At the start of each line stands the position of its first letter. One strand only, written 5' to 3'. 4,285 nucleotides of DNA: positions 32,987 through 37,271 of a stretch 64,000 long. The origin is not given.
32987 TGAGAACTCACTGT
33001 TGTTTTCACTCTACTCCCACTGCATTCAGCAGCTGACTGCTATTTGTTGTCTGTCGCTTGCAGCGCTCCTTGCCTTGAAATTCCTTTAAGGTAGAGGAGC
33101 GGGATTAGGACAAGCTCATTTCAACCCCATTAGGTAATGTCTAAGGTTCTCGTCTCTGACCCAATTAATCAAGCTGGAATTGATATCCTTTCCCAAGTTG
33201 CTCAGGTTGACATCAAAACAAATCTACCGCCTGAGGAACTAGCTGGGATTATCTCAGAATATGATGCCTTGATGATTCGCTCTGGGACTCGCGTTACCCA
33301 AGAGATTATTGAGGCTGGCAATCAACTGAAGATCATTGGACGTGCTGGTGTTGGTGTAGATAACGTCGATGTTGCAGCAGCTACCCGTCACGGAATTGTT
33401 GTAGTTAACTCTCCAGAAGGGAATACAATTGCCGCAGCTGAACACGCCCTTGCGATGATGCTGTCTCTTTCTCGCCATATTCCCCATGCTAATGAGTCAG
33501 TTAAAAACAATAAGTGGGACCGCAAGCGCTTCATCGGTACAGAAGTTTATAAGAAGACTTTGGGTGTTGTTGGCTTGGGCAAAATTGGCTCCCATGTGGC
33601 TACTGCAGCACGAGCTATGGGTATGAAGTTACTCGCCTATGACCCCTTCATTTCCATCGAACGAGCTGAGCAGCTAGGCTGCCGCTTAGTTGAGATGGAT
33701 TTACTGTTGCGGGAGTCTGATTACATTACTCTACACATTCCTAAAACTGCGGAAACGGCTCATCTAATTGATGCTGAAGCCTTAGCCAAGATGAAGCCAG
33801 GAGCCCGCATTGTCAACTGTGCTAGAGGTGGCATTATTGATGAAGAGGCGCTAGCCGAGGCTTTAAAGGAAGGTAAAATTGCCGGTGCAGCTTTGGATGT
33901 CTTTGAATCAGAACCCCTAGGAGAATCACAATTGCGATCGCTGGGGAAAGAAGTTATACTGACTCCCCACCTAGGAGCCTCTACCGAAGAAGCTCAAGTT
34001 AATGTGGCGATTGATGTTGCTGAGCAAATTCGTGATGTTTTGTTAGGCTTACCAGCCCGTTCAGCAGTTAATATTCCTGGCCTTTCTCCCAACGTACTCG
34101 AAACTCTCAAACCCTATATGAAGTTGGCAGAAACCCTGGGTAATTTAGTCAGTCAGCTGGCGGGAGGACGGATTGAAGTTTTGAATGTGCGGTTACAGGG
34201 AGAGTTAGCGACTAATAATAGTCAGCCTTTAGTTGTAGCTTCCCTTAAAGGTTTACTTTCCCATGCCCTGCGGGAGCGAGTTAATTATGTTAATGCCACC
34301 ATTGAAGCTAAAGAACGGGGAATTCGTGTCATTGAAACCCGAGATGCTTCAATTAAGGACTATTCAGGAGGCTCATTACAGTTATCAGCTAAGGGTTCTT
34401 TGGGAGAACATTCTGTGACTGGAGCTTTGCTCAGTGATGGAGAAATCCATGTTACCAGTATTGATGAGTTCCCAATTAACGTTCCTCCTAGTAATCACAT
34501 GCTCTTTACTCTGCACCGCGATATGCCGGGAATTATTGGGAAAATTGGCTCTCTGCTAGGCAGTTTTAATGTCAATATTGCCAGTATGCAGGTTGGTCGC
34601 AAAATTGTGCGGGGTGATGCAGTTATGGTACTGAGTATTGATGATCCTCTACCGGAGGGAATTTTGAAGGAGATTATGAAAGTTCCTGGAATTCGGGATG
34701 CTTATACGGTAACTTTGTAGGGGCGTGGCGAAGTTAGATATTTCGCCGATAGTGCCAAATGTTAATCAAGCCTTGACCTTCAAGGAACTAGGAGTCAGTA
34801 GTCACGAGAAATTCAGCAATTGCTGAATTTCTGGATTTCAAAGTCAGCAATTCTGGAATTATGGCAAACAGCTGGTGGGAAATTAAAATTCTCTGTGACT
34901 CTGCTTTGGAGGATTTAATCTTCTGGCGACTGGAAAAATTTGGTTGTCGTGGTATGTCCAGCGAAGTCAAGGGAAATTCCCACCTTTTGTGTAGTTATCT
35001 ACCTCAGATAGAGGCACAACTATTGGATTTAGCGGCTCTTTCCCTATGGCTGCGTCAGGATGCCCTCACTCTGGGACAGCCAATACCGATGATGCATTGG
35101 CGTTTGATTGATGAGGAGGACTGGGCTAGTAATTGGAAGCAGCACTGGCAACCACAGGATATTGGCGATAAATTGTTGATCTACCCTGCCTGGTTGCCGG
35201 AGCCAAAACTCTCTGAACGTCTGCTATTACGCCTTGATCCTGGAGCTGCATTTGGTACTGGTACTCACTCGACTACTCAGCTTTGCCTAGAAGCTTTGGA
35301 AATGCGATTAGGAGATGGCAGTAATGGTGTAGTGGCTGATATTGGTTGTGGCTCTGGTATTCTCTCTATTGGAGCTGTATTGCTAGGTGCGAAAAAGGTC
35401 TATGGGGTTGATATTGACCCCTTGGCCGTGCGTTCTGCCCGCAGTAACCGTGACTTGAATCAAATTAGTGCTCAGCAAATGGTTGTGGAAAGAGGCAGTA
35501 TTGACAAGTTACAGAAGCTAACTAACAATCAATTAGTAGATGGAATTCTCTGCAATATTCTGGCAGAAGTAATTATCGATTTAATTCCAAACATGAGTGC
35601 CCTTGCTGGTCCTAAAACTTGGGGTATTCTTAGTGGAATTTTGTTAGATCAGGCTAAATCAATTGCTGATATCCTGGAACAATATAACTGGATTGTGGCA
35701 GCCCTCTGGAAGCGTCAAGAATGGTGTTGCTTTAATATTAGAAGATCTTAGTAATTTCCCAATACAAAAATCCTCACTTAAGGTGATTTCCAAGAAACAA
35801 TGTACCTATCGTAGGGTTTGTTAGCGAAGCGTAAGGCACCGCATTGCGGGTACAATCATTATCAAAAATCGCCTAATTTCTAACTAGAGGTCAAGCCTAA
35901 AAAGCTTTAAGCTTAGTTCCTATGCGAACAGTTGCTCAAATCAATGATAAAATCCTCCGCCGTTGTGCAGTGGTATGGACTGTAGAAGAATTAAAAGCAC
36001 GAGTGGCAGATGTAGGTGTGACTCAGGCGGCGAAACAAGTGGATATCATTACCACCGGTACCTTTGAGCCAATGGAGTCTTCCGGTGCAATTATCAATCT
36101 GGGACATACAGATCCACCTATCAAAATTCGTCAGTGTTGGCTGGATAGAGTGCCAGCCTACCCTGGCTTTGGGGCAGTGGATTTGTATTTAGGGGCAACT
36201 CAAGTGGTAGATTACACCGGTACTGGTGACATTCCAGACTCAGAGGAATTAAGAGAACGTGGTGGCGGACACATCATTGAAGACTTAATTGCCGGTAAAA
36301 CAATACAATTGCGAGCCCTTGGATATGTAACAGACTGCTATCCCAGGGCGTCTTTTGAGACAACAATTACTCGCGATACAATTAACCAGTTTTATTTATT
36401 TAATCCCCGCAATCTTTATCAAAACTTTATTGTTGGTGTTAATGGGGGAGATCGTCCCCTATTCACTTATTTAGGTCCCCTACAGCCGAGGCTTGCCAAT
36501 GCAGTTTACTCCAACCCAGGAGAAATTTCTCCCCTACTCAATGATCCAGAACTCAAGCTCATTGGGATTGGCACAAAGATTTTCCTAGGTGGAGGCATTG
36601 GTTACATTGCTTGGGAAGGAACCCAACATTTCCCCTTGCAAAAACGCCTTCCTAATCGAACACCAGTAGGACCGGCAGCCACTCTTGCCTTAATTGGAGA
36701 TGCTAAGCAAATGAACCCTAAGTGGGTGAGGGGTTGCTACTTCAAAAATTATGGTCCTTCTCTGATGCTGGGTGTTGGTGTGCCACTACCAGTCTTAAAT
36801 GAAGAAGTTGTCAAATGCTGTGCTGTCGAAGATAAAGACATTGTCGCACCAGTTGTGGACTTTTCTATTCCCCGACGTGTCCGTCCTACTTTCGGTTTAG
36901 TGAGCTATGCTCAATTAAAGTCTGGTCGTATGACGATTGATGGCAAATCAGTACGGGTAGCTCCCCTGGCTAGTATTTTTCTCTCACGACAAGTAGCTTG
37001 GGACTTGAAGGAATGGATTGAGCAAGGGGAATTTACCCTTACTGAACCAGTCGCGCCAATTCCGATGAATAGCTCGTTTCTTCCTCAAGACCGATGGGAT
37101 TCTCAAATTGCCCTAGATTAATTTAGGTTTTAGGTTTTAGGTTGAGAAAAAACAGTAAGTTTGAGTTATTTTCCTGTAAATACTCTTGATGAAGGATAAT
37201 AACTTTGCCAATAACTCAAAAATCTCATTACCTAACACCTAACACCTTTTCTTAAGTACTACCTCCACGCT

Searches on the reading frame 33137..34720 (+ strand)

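Call 31: search_protein_families(library=pfam, proteins=[window:33137-34720:+], max_evalue=0.001)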
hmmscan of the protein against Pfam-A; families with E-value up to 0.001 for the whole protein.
window:33137-34720:+ (527 aa): 6 families
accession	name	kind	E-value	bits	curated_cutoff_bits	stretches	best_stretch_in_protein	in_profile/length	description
PF02826.25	2-Hacid_dh_C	-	9.3e-64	214.5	25.1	1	105-280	1-178/178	D-isomer specific 2-hydroxyacid dehydrogenase, NAD binding domain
PF00389.36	2-Hacid_dh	-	2.1e-39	134.7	24.6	1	4-312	1-134/134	D-isomer specific 2-hydroxyacid dehydrogenase, catalytic domain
PF19304.4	PGDH_inter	-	8.4e-27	94.1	27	1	324-442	2-118/119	D-3-phosphoglycerate dehydrogenase intervening domain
PF01842.31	ACT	-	3.2e-10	40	27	1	454-517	1-65/66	ACT domain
PF03446.21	NAD_binding_2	-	1.4e-05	25.6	21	1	142-248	2-112/161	NAD binding domain of 6-phosphogluconate dehydrogenase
PF22629.2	ACT_AHAS_ss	-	0.00017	22.1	27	1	459-519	4-65/67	AHAS small subunit-like ACT domain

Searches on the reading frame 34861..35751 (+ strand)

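Call 31: search_protein_families(library=pfam, proteins=[window:34861-35751:+], max_evalue=0.001)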
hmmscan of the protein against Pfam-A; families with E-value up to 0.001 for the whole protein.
window:34861-35751:+ (296 aa): 10 families
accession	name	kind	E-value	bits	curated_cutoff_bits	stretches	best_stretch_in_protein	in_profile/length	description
PF06325.19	PrmA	-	7.1e-84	282.2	22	1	4-295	1-295/296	Ribosomal protein L11 methyltransferase (PrmA)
PF13847.12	Methyltransf_31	-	2.7e-10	40.5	27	1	154-245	3-90/145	Methyltransferase domain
PF05175.20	MTS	-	1.5e-09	38.2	23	1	137-232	18-105/170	Methyltransferase small domain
PF13649.12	Methyltransf_25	-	1e-06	29.7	27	1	158-232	1-71/97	Methyltransferase domain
PF08241.18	Methyltransf_11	-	2e-05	25.6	21.2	1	160-237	2-72/95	Methyltransferase domain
PF02475.24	TRM5-TYW2_MTfase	-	4.5e-05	23.9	28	1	153-213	35-96/164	TRM5/TYW2 methyltransferase domain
PF03602.21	Cons_hypoth95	-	0.00026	21.2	24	1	153-227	40-115/182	Conserved hypothetical protein 95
PF13489.12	Methyltransf_23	-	0.00058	20.1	27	0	149-243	15-99/164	Methyltransferase domain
PF08242.18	Methyltransf_12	-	0.00061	20.9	30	0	160-236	2-76/98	Methyltransferase domain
PF01728.25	FtsJ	-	0.00067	20.1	24.1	1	152-234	20-100/181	FtsJ-like methyltransferase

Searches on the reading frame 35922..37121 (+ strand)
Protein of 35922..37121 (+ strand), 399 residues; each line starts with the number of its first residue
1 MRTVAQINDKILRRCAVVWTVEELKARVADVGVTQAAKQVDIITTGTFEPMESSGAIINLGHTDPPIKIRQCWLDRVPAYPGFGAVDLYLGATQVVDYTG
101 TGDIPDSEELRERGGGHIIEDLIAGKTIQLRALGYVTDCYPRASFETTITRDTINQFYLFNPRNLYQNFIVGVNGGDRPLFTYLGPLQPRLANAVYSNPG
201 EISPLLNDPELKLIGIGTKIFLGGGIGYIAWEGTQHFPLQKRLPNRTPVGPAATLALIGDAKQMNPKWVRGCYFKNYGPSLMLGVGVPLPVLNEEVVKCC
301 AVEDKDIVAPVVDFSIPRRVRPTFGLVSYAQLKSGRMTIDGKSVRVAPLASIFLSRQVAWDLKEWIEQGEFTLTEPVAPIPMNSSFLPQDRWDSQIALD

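Call 31: search_protein_families(library=pfam, proteins=[window:35922-37121:+], max_evalue=0.001)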
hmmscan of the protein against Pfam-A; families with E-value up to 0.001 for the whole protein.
window:35922-37121:+ (399 aa): 1 family
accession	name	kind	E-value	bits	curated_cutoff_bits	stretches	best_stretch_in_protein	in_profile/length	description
PF01837.22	HcyBio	-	3.4e-151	503.5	26.2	1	16-373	1-349/349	Homocysteine biosynthesis enzyme, sulfur-incorporation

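Call 55: find_encoding_contigs(protein=window:35922-37121:+, flank=10000, max_places=10)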
Protein window:35922-37121:+ (399 aa): no gene with exactly this product is on record in the collection.
